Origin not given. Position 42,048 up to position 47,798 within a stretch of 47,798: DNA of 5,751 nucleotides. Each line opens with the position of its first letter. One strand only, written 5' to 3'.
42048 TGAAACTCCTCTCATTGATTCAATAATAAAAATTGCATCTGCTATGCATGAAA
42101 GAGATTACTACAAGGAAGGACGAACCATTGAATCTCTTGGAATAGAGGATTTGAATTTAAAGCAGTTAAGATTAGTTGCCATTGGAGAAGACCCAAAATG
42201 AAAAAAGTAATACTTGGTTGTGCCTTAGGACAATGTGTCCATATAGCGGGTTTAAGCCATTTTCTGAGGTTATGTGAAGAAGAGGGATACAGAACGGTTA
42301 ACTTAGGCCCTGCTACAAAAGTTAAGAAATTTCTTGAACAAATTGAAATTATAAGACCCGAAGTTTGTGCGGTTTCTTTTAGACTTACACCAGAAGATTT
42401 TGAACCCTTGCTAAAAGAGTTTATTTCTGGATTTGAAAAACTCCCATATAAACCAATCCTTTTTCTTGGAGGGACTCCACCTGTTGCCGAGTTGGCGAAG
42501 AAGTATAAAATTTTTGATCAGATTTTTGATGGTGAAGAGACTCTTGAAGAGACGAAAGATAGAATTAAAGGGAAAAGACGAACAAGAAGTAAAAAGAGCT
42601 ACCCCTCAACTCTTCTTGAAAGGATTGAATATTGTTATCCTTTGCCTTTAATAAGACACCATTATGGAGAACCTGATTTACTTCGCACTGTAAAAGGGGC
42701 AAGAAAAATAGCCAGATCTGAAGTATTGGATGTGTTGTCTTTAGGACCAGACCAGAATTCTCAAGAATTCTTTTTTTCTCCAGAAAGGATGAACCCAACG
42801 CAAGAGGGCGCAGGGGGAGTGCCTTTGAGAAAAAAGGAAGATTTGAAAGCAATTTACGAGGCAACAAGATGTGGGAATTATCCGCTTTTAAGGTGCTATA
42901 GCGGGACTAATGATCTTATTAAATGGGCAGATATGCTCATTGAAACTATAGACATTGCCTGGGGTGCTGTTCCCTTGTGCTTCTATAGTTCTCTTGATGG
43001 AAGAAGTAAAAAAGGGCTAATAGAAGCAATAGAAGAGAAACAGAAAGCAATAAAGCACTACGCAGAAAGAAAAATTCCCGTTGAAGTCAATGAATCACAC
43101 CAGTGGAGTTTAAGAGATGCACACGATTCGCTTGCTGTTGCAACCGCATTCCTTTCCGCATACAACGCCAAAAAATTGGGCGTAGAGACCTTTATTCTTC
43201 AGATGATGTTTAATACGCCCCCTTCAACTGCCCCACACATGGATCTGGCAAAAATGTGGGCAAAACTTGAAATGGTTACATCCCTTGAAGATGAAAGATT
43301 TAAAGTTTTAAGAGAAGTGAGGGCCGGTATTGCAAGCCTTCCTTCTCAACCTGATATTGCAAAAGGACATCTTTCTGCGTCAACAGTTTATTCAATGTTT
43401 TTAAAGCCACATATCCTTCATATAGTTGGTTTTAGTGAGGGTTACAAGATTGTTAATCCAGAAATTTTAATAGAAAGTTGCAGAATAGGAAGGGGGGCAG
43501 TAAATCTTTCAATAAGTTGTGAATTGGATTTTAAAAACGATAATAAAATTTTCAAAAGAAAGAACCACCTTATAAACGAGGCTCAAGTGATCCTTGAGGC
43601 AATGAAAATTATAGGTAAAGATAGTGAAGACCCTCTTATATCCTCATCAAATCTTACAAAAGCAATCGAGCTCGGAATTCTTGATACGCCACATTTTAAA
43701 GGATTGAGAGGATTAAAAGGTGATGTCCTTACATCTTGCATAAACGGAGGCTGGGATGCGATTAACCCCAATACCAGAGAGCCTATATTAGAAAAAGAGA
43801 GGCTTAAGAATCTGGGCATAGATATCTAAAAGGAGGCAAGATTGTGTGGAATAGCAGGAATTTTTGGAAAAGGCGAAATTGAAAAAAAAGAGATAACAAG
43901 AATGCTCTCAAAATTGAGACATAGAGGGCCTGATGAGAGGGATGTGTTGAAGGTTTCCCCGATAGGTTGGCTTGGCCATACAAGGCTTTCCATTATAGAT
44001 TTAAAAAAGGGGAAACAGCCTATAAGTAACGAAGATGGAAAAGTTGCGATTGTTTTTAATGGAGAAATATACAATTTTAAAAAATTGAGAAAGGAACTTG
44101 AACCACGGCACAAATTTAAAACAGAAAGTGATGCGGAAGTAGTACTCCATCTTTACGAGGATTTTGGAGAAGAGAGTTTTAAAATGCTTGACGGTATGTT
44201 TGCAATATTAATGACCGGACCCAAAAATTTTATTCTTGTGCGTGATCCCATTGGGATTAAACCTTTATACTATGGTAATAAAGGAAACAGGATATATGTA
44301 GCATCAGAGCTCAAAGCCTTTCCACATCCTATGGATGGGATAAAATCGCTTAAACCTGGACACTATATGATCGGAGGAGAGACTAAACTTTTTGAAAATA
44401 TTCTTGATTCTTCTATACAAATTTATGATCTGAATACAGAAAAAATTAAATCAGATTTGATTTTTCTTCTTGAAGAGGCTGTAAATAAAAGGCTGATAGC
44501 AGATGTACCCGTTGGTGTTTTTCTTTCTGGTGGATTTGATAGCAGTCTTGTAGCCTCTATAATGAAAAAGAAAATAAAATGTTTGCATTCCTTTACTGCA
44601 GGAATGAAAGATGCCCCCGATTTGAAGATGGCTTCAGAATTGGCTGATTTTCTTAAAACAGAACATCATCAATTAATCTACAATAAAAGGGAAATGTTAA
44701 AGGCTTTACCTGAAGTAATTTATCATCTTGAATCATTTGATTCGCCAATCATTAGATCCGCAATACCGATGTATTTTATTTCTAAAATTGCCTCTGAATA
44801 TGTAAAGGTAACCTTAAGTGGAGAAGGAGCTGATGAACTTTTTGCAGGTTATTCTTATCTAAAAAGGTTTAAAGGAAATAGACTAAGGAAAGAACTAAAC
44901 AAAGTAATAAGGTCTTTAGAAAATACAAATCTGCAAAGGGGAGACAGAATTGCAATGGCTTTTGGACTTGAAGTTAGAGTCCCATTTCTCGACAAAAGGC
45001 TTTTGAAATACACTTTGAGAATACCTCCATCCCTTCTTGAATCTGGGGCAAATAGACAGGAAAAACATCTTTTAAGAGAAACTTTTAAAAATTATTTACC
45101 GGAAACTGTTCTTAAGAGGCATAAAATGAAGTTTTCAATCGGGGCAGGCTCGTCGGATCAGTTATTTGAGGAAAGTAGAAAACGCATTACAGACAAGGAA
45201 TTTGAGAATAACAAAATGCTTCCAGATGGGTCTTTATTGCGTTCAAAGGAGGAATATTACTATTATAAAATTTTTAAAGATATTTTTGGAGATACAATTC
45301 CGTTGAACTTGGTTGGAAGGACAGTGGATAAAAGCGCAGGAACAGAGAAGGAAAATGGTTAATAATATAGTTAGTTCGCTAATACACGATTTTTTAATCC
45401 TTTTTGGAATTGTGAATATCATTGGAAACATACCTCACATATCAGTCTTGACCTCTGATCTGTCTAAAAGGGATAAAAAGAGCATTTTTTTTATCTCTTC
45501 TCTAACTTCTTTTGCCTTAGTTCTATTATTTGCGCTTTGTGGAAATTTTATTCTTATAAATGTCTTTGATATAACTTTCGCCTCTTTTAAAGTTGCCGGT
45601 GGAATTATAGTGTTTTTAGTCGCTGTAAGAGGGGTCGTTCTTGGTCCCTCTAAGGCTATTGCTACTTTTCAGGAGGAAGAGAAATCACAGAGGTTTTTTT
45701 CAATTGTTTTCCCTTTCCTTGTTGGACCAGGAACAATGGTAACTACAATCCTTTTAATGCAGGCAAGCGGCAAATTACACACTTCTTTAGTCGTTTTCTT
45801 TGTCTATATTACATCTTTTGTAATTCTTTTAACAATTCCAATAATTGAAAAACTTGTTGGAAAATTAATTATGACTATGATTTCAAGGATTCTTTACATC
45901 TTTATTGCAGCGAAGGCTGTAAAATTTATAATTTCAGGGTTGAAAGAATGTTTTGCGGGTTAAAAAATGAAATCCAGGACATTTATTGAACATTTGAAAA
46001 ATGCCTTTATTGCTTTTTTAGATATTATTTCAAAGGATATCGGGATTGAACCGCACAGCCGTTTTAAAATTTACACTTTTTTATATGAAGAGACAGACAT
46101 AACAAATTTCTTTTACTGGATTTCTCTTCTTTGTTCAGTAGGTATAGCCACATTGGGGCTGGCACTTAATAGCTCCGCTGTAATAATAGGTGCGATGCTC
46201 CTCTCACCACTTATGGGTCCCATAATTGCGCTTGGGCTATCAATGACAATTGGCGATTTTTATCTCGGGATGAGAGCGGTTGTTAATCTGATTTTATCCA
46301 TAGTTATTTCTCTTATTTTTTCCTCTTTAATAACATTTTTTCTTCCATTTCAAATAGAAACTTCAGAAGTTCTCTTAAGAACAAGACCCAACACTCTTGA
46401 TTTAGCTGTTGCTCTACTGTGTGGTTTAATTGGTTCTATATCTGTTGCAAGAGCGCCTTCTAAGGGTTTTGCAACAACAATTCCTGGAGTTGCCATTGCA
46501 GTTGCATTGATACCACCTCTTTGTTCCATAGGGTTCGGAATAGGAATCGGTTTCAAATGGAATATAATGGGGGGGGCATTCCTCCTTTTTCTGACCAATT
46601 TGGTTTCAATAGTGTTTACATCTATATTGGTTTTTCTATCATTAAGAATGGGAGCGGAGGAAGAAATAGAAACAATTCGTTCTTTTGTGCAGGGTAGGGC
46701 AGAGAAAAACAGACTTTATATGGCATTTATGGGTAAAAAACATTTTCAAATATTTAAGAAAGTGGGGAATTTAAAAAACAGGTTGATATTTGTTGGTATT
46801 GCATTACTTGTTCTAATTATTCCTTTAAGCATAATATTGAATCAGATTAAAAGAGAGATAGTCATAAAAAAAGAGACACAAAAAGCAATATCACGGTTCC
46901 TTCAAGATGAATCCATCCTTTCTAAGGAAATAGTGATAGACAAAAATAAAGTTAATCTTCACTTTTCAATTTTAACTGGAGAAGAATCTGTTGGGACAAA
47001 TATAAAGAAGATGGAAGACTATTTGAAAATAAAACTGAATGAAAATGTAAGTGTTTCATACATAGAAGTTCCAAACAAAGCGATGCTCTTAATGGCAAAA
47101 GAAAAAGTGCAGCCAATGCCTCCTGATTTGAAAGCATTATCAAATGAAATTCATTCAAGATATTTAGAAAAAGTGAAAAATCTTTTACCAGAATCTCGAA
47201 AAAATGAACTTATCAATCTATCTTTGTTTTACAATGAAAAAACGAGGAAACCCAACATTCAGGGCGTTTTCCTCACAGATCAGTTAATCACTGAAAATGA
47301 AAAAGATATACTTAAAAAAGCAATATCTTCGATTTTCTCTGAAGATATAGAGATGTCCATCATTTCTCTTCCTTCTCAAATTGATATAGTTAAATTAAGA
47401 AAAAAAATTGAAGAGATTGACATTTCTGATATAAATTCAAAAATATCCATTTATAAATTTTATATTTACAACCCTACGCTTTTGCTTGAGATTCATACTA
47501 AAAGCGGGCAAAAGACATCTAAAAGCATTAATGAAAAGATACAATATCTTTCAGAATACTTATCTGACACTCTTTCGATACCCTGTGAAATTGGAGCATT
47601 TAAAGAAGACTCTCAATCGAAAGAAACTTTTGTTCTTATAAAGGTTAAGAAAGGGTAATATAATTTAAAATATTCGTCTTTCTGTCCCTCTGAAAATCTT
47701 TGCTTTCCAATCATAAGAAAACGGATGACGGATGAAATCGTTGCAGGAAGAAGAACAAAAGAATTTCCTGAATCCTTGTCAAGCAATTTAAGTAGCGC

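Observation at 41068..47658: Coupled operon: opine-dehydrogenase-like + cobalamin-domain fusion + AsnB-like amidotransferase + two membrane proteins, a candidate undescribed small-molecule pathway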

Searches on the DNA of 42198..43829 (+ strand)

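Call 34: search_rna_families(sources=[L022, L026, L034, L044, L073, L067, L007, L015], threshold=gathering)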
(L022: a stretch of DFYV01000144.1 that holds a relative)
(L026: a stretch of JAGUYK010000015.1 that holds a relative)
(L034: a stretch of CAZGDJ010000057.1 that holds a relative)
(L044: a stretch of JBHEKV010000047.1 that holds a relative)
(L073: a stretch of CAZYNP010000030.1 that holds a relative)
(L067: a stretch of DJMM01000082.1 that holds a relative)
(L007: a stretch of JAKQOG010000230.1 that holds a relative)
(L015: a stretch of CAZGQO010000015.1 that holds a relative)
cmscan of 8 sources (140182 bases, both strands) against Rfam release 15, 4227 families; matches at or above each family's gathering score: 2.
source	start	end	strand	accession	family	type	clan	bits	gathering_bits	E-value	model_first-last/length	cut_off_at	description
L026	8482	8555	-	RF00005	tRNA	Gene; tRNA;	CL00001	67.3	29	3.8e-12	1-71/71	no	tRNA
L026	6227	6300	-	RF00005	tRNA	Gene; tRNA;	CL00001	65.5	29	1.2e-11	1-71/71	no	tRNA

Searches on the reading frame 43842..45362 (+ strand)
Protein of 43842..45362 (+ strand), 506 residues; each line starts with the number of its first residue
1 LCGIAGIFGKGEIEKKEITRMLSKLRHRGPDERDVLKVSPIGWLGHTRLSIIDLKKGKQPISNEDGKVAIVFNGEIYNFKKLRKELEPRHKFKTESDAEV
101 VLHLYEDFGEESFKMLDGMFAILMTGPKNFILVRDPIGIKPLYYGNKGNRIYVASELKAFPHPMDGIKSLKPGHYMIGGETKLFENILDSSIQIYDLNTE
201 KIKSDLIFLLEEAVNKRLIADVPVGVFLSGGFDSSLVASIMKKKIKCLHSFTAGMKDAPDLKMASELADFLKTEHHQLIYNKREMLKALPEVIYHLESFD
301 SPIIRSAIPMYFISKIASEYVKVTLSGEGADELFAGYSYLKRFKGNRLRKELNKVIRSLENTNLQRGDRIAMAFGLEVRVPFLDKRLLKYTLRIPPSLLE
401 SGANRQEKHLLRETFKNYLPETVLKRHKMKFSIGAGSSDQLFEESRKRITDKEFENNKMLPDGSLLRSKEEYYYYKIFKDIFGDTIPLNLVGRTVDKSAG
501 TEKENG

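Call 3: search_protein_families(library=pfam, proteins=[window:43842-45362:+], max_evalue=0.01)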
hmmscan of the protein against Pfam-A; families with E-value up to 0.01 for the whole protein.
window:43842-45362:+ (506 aa): 5 families
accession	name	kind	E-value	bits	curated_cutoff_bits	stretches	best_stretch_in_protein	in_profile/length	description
PF00733.27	Asn_synthase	-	1.2e-73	249.2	21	2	209-343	5-141/354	Asparagine synthase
PF13537.11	GATase_7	-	2.2e-41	141.2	25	1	46-160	1-121/123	Glutamine amidotransferase domain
PF13522.11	GATase_6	-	5e-35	120.8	27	1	42-156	12-130/130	Glutamine amidotransferase domain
PF02540.23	NAD_synthase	-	0.00023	20.8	21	1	208-338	7-138/242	NAD synthase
PF24167.1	DUF7411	-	0.0051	16.8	28.7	1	224-292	3-69/194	Family of unknown function (DUF7411)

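Call 4: search_protein_families(library=ncbifam, proteins=[window:43842-45362:+], max_evalue=0.01)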
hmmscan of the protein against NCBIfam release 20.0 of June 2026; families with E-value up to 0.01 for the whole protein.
window:43842-45362:+ (506 aa): 13 families
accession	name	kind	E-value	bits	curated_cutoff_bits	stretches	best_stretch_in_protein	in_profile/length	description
NF006949.0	PRK09431.1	equivalog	1.5e-162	542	499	1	1-491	1-515/554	asparagine synthase B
TIGR01536.1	asn_synth_AEB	equivalog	3.4e-128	428.9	267.1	2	2-344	1-378/517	asparagine synthase (glutamine-hydrolyzing)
TIGR03108.1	eps_aminotran_1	hypoth_equivalog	8.8e-91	305.4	816.9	3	1-160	1-166/628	XrtA/PEP-CTERM system amidotransferase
TIGR03104.1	trio_amidotrans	equivalog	4e-78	263.1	570.1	3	1-160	1-165/589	N-acetylglutaminylglutamine amidotransferase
NF033535.1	lass_lactam_cya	exception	3.1e-40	138.4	525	3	1-160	1-165/668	lasso peptide isopeptide bond-forming cyclase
TIGR01134.1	purF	equivalog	5.6e-20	72.1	350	1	44-185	68-224/432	amidophosphoribosyltransferase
NF001484.0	PRK00331.1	subfamily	7.5e-13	47.7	381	1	59-177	86-215/601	isomerizing glutamine--fructose-6-phosphate transaminase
TIGR01135.1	glmS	equivalog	2e-10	39.8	418.05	1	59-178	85-215/607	glutamine--fructose-6-phosphate transaminase (isomerizing)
NF033561.1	macrolact_Ik_Al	subfamily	3e-10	39.3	300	2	200-286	190-282/561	albusnodin/ikarugamycin family macrolactam cyclase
TIGR00552.1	nadE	equivalog_domain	3.3e-05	23.2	63.65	1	200-337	3-145/251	NAD(+) synthase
TIGR00364.1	TIGR00364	equivalog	0.00039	20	150.3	1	226-278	3-57/201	7-cyano-7-deazaguanine synthase QueC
NF011155.0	PRK14561.1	equivalog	0.0043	16.8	207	1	224-293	3-70/195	hypothetical protein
NF010587.0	PRK13980.1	equivalog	0.0066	15.7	255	1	193-275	5-89/267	NAD+ synthase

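Call 45: search_solved_structures(query=window:43842-45362:+, max_evalue=1e-10, show_alignments=1)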
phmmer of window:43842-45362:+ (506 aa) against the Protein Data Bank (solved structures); distinct sequences matched with E-value up to 1e-10: 7.
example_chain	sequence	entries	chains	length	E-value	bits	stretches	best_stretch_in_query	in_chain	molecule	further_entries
1ct9_A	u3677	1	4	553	1.6e-89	304.3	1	12-482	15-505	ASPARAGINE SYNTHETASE B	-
6gq3_A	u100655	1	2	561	5.9e-72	246.4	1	1-479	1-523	Asparagine synthetase [glutamine-hydrolyzing]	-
8sue_A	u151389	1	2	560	3.4e-71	243.9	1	2-479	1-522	Asparagine synthetase [glutamine-hydrolyzing]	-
9b6c_A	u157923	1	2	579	2e-70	241.3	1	2-479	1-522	Asparagine synthetase [glutamine-hydrolyzing]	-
7ylz_A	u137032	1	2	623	5.2e-44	154.2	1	1-163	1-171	hydroxyamidotransferase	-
1jgt_A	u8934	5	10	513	1.8e-17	66.7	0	209-439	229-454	BETA-LACTAM SYNTHETASE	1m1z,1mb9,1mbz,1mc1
1q15_A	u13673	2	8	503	7.6e-15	58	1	223-438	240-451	CarA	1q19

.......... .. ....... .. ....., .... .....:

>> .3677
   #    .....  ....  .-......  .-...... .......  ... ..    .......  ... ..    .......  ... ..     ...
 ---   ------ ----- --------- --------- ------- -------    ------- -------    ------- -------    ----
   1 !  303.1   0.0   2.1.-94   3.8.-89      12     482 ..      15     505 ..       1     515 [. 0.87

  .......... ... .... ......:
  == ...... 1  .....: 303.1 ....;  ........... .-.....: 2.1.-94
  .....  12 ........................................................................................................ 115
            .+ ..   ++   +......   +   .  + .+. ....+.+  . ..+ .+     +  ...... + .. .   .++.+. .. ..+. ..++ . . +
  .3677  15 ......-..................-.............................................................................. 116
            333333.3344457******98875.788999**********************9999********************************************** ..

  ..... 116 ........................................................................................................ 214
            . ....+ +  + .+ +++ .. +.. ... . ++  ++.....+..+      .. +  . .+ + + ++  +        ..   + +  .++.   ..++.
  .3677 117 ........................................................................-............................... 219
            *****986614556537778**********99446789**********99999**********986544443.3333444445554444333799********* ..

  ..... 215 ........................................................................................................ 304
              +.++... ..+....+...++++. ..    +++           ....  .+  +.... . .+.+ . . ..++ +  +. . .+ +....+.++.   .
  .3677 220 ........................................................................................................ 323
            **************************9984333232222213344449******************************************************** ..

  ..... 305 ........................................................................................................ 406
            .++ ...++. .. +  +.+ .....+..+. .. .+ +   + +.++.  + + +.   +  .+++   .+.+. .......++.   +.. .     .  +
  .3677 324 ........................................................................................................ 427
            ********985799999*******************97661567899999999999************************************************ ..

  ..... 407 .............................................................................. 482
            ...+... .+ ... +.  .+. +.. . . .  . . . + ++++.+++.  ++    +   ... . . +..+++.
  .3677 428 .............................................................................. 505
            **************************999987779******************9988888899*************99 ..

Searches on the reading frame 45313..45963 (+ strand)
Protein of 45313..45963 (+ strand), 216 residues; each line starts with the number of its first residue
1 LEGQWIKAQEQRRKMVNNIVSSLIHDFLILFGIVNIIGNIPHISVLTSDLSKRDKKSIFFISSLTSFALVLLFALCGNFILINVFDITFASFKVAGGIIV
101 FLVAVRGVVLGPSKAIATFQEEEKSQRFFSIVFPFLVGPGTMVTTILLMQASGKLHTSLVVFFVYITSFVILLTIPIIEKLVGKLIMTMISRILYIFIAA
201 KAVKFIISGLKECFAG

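Call 3: search_protein_families(library=pfam, proteins=[window:45313-45963:+], max_evalue=0.01)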
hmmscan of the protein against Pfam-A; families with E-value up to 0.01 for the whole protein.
window:45313-45963:+ (216 aa): 1 family
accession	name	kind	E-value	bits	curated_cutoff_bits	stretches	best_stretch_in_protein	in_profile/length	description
PF01914.23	MarC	-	3.1e-28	99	23.9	1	21-214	2-203/203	MarC family integral membrane protein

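Call 4: search_protein_families(library=ncbifam, proteins=[window:45313-45963:+], max_evalue=0.01)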
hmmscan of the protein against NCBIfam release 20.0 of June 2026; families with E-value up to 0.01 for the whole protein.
window:45313-45963:+ (216 aa): 4 families
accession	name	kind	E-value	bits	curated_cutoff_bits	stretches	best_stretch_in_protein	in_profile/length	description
TIGR00427.1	TIGR00427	subfamily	4.9e-24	85.2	99.2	1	19-210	3-201/201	NAAT family transporter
NF008320.0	PRK11111.1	equivalog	3.7e-17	62.4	216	1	22-216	10-212/215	YchE family NAAT transporter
NF008010.0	PRK10739.1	equivalog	2e-11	44.3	215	1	23-213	4-194/197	YhgN family NAAT transporter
NF008228.0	PRK10995.1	equivalog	2.6e-11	43.1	162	1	27-213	12-216/223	MarC family NAAT transporter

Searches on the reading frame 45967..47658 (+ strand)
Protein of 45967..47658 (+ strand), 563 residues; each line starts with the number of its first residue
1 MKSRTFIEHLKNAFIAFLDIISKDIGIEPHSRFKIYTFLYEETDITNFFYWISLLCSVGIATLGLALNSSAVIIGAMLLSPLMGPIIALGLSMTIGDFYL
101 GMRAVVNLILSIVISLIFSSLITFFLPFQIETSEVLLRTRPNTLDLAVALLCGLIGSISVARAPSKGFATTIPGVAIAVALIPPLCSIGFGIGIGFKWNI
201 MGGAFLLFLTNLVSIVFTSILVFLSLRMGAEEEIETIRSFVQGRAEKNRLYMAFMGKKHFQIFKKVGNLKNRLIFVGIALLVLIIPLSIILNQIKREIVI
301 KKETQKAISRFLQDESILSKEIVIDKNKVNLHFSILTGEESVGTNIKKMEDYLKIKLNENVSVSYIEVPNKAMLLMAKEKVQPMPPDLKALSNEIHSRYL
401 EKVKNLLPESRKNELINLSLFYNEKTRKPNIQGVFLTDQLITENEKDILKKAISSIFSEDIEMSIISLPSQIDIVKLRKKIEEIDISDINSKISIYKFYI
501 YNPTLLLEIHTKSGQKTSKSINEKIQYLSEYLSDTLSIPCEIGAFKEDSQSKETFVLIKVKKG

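Call 3: search_protein_families(library=pfam, proteins=[window:45967-47658:+], max_evalue=0.01)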
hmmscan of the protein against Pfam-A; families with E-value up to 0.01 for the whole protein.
window:45967-47658:+ (563 aa): 1 family
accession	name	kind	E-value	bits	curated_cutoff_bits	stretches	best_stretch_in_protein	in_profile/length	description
PF04087.19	DUF389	-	1.7e-36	125.7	23.9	1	77-217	1-137/137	Domain of unknown function (DUF389)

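Call 4: search_protein_families(library=ncbifam, proteins=[window:45967-47658:+], max_evalue=0.01)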
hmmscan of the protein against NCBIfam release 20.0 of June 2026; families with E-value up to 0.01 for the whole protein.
window:45967-47658:+ (563 aa): 2 families
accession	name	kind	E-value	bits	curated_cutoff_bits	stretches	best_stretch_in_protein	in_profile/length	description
TIGR00271.1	TIGR00271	domain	2.7e-40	137.9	146.5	1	50-223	7-175/175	uncharacterized hydrophobic domain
TIGR00341.1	TIGR00341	hypoth_equivalog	1.5e-26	93.5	94.75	1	54-225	121-286/325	TIGR00341 family protein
